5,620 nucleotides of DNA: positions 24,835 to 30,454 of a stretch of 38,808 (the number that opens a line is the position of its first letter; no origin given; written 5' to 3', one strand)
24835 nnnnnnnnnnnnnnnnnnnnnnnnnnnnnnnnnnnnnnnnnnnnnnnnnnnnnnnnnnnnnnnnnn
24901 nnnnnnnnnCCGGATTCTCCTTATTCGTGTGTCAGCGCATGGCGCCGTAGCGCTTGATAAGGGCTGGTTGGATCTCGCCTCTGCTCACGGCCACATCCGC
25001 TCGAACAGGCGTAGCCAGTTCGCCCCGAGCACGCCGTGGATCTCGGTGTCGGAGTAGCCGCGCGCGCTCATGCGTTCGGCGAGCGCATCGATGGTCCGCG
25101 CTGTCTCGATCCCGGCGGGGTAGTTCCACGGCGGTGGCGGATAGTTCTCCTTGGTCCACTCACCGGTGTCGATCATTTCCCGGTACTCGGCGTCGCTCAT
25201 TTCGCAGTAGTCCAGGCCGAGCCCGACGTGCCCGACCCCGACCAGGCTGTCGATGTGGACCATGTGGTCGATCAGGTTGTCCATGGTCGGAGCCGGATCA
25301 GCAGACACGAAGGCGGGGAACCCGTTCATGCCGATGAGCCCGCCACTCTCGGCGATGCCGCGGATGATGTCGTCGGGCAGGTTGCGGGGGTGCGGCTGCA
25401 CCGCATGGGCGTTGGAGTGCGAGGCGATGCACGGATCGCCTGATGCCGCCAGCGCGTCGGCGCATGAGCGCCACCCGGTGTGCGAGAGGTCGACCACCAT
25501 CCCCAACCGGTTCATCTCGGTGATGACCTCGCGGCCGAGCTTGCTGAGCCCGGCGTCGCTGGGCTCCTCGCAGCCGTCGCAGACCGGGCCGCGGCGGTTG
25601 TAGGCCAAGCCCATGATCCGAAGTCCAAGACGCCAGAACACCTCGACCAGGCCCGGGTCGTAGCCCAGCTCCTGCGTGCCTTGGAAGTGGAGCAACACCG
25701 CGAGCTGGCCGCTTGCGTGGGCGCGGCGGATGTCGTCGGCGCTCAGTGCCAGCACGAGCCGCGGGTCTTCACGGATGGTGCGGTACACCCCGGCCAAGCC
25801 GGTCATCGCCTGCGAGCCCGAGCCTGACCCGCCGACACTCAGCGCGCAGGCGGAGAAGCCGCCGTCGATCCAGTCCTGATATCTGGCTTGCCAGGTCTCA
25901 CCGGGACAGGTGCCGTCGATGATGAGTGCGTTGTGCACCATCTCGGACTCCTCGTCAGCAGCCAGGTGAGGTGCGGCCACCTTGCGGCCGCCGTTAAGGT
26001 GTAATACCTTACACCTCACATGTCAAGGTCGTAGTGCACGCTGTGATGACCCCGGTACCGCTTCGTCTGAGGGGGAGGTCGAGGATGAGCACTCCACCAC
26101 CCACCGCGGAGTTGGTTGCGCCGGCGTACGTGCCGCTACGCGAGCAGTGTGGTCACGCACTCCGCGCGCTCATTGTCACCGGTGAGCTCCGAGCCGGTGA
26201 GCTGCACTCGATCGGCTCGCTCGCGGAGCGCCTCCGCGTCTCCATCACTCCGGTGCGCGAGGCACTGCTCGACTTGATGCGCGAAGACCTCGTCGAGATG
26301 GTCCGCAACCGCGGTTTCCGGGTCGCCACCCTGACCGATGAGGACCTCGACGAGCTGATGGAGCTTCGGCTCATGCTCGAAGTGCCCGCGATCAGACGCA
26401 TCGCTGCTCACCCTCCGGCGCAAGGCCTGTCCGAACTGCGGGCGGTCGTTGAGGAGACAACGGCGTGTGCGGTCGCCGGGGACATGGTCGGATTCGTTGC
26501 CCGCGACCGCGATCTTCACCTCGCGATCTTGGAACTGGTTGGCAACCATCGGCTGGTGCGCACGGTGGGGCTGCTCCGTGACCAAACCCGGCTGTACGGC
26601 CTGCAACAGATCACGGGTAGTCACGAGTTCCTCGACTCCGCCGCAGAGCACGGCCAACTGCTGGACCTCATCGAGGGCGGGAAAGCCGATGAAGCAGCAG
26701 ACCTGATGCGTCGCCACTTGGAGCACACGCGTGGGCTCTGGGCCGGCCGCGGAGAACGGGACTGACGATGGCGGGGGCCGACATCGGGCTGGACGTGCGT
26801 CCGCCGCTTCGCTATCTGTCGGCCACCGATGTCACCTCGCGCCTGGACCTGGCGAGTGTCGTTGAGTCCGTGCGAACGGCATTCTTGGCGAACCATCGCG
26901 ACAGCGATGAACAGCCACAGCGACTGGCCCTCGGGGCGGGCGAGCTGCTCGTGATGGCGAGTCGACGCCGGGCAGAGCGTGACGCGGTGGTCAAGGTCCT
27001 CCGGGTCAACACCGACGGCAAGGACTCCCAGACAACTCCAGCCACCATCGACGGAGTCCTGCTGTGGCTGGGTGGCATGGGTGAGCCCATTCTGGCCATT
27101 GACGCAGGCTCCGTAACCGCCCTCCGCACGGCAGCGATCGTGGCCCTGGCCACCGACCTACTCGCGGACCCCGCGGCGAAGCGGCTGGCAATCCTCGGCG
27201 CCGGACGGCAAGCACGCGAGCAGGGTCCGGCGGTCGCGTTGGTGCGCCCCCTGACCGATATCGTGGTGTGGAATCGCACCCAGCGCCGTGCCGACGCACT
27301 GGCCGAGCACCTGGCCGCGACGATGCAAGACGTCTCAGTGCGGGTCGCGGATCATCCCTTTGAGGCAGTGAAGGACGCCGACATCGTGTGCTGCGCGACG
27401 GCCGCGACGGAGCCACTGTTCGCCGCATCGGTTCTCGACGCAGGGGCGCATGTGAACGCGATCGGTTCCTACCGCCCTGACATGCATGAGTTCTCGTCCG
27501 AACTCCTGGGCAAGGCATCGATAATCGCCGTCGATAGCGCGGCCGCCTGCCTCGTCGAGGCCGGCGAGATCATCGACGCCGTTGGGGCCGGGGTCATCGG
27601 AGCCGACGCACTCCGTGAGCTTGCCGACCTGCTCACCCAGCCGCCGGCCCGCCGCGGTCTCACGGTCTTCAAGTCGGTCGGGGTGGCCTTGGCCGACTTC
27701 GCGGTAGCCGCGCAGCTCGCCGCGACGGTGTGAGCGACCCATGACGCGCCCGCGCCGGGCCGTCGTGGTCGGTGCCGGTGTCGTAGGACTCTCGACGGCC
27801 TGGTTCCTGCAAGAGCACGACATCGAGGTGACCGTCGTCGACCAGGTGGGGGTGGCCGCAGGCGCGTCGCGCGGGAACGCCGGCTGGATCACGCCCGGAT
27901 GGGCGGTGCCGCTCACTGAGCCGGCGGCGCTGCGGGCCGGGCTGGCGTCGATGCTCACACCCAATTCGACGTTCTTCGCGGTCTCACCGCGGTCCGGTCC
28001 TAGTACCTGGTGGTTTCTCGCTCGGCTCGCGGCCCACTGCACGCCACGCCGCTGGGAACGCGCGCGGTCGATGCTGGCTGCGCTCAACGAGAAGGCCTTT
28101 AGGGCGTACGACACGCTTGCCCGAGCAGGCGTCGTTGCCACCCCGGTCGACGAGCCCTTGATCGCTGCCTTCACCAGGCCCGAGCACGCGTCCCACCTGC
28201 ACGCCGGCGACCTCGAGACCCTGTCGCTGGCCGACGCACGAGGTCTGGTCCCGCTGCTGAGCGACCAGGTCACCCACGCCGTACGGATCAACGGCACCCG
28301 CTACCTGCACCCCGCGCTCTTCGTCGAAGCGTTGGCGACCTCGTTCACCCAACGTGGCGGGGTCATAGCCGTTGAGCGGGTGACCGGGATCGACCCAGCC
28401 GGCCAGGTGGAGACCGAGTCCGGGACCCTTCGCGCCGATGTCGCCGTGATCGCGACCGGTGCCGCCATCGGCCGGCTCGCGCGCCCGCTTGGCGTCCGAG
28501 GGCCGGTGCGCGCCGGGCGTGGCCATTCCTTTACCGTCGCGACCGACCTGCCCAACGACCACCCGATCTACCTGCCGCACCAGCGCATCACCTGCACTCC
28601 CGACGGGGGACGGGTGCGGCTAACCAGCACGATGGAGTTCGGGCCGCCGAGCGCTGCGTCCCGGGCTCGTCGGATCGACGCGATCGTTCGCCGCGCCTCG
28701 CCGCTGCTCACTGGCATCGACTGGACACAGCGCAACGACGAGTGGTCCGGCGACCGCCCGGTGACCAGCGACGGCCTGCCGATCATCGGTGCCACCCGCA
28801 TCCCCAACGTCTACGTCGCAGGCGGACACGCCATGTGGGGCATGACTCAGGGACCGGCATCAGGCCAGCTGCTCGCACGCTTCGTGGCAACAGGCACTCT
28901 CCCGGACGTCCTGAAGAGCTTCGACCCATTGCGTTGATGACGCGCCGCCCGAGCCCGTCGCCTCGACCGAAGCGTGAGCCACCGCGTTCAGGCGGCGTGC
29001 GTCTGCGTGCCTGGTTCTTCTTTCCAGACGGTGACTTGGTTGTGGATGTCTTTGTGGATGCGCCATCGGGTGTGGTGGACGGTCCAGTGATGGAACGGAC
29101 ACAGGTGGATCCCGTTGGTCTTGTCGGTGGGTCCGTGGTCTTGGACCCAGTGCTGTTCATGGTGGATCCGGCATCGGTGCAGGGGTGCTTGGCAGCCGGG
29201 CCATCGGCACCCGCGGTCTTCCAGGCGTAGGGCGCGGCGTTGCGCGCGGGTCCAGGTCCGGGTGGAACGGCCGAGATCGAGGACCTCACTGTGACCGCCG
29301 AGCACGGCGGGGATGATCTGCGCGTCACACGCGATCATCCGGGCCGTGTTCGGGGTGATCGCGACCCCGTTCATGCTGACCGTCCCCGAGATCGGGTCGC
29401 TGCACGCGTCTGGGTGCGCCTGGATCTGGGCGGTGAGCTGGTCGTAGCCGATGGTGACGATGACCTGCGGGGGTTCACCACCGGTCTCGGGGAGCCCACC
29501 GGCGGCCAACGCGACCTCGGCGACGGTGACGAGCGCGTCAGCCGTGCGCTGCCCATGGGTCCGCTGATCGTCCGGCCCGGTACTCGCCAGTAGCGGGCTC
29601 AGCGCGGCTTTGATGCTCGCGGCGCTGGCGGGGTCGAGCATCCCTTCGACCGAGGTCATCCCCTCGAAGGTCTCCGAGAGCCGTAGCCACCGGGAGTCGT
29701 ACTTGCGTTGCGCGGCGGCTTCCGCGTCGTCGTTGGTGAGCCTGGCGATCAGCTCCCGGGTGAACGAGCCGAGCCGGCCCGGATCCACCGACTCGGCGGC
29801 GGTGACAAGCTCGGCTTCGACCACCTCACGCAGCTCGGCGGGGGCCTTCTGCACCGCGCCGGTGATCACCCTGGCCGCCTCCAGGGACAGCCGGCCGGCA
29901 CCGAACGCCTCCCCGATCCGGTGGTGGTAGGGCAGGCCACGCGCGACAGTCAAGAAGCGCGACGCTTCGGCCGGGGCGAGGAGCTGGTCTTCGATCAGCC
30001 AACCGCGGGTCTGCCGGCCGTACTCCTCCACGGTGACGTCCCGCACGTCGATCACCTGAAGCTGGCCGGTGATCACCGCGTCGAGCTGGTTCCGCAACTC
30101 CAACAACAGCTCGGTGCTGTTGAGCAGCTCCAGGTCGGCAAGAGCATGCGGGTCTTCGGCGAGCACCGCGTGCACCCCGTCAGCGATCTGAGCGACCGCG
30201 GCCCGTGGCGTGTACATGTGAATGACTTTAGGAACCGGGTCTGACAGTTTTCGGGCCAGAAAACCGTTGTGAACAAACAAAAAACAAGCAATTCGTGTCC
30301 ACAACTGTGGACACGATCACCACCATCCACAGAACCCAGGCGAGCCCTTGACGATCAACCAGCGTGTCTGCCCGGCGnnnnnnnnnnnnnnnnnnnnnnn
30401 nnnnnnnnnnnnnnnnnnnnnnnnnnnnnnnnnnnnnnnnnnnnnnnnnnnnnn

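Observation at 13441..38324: Three near-identical promoter-operator cassettes define a dispersed regulon, probably controlled by the TetR at 31525-32226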

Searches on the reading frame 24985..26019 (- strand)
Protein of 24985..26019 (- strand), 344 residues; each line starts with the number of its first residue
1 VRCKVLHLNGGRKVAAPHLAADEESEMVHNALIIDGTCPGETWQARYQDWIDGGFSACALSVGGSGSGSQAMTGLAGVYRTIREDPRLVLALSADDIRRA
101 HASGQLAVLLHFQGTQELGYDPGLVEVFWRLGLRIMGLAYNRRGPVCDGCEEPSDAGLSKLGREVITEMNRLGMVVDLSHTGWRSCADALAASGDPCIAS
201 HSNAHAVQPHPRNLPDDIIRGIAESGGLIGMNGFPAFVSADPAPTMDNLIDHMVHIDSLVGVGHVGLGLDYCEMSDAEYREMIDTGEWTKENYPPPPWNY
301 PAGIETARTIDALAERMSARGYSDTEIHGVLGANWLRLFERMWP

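Call 11: search_protein_families(library=pfam, proteins=[window:24985-26019:-])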
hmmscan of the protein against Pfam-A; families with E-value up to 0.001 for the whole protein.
window:24985-26019:- (344 aa): 1 family
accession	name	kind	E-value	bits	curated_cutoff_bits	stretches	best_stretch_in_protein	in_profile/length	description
PF01244.27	Peptidase_M19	-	7.8e-81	272.1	26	1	49-340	41-318/319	Membrane dipeptidase (Peptidase family M19)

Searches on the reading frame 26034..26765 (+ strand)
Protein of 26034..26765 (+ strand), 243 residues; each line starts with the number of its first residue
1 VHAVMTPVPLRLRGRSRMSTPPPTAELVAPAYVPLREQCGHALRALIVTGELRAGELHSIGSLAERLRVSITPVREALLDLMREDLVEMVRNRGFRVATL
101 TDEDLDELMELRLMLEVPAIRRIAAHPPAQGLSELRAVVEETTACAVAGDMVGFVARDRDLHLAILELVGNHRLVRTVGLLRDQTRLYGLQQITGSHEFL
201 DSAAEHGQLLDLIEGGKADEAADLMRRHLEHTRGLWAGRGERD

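Call 10: search_protein_families(library=pfam, proteins=[window:26034-26765:+])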
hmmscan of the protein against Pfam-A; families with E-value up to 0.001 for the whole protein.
window:26034-26765:+ (243 aa): 2 families
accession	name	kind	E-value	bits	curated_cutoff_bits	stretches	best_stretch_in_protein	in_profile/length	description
PF07729.17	FCD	-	2.2e-25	89.9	24.3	1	107-230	1-124/125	FCD domain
PF00392.27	GntR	-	6.5e-13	48.6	27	1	36-97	2-64/64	Bacterial regulatory proteins, gntR family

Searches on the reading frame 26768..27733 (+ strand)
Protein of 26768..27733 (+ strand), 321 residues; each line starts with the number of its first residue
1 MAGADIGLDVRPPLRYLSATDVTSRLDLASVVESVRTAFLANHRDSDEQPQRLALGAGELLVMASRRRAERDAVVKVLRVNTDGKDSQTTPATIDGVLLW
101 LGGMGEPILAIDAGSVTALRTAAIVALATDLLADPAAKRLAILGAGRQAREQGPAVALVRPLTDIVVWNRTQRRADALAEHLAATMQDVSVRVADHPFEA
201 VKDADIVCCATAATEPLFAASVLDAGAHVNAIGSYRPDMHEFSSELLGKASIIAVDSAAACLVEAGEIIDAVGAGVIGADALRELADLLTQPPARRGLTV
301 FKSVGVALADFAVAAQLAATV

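Call 10: search_protein_families(library=pfam, proteins=[window:26768-27733:+])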
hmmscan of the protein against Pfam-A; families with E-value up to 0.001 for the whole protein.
window:26768-27733:+ (321 aa): 2 families
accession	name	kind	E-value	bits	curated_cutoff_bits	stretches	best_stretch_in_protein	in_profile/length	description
PF02423.21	OCD_Mu_crystall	-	5.7e-44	150.8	24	1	18-316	7-305/314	Ornithine cyclodeaminase/mu-crystallin family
PF01488.26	Shikimate_DH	-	5.5e-10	39.9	24.3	1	127-223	2-95/138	Shikimate / quinate 5-dehydrogenase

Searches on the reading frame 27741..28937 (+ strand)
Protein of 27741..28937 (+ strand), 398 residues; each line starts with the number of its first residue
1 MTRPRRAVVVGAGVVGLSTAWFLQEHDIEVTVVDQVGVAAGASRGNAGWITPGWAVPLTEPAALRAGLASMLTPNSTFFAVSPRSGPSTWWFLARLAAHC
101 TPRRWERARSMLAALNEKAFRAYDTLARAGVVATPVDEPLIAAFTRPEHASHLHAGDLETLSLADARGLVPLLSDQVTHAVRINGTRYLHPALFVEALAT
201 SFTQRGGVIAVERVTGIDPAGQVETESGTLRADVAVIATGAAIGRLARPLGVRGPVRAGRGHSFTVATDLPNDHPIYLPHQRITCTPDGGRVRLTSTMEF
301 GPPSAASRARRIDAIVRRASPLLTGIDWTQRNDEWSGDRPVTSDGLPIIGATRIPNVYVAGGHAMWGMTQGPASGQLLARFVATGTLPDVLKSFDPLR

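Call 10: search_protein_families(library=pfam, proteins=[window:27741-28937:+])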
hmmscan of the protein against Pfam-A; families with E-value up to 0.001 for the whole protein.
window:27741-28937:+ (398 aa): 5 families
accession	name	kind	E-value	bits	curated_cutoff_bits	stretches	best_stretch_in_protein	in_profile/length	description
PF01266.30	DAO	-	3.7e-52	178.4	27.9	1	7-380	2-352/353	FAD dependent oxidoreductase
PF13450.12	NAD_binding_8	-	9.9e-07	29.4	21.9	1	9-43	1-35/68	NAD(P)-binding Rossmann-like domain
PF07992.20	Pyr_redox_2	-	1.9e-06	27.9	26.1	1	3-35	141-173/291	Pyridine nucleotide-disulphide oxidoreductase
PF01494.25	FAD_binding_3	-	0.0001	22.1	22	1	7-46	4-43/349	FAD binding domain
PF21799.2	MurD-like_N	-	0.00045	20.9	27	0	6-35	2-31/88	Mur ligase MurD-like, N-terminal domain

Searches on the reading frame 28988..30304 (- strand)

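Call 10: search_protein_families(library=pfam, proteins=[window:28988-30304:-])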
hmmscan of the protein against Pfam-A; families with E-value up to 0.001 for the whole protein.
window:28988-30304:- (438 aa): 1 family
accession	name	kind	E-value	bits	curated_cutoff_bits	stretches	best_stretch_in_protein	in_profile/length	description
PF02720.22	DUF222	-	2.3e-37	129.4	24.4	1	70-363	10-306/306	Domain of unknown function (DUF222)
